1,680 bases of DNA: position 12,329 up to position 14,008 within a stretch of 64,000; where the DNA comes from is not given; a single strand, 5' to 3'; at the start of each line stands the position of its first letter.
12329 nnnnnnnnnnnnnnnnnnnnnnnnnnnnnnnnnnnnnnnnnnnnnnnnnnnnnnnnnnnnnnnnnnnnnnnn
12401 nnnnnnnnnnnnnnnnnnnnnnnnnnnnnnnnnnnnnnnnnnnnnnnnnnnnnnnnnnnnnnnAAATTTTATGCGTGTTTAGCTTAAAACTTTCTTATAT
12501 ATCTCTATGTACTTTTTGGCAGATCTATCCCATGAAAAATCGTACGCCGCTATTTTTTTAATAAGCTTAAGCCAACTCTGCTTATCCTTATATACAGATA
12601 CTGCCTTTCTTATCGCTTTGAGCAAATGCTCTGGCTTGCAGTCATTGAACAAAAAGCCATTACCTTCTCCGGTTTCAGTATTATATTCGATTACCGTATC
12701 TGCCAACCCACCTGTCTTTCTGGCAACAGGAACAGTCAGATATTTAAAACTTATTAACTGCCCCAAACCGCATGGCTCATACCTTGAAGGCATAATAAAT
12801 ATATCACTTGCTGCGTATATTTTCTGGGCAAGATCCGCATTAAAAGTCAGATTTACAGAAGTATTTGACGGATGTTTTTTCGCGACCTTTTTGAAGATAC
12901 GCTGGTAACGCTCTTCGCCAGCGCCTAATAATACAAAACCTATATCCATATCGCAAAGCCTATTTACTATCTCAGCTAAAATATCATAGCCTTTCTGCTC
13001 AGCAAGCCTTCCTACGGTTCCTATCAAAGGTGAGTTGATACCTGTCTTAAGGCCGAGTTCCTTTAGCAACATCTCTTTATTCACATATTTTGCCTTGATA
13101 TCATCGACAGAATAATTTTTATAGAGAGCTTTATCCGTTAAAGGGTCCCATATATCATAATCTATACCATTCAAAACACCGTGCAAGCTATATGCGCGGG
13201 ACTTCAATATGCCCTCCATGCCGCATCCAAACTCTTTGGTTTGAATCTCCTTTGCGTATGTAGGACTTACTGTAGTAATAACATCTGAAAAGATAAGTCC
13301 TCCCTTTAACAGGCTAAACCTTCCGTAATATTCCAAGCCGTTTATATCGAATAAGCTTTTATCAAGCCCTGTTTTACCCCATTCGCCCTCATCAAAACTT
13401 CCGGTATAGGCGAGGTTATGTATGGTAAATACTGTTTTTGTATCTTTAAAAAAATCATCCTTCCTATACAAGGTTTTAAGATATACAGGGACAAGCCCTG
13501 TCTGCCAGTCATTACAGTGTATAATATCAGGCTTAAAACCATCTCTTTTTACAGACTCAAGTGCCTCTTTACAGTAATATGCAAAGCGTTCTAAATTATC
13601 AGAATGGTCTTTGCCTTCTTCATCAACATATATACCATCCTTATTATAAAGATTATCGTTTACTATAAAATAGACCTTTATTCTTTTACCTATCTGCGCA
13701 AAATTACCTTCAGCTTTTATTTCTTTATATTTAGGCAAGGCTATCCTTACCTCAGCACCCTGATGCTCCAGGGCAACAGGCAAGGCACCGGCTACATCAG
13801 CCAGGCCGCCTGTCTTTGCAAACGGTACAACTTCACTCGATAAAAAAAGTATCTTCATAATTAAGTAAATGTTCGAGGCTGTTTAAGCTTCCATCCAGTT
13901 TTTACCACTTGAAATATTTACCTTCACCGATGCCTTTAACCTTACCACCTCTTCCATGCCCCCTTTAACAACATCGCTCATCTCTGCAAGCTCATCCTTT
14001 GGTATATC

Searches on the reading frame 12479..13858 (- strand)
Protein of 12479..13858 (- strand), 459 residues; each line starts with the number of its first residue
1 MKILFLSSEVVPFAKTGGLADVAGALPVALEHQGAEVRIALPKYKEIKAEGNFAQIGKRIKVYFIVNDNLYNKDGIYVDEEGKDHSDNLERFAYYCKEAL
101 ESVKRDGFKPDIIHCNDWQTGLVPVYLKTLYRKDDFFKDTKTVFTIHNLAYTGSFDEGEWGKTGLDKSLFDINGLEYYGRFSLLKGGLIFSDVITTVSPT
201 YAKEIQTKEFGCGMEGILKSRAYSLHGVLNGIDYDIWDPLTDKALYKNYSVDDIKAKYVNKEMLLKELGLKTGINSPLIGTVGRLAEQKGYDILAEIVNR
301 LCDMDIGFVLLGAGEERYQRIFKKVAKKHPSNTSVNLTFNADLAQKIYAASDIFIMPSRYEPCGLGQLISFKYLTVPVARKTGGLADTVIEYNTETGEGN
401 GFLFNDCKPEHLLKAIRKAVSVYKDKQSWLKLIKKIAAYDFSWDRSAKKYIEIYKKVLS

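Call 45: search_protein_families(library=pfam, proteins=[window:12479-13858:-], max_evalue=0.0001)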
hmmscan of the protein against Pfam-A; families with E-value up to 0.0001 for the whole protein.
window:12479-13858:- (459 aa): 4 families
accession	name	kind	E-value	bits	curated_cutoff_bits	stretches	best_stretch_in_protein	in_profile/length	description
PF08323.17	Glyco_transf_5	-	2.1e-82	276.9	22.7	1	2-219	1-238/239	Starch synthase catalytic domain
PF00534.26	Glycos_transf_1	-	6.1e-18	65.4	26.4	1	276-427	15-163/172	Glycosyl transferases group 1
PF13692.12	Glyco_trans_1_4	-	4.5e-15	56.6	27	1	277-419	2-139/142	Glycosyl transferases group 1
PF13439.12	Glyco_transf_4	-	2.5e-06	28.1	28.5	1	17-207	2-150/170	Glycosyltransferase Family 4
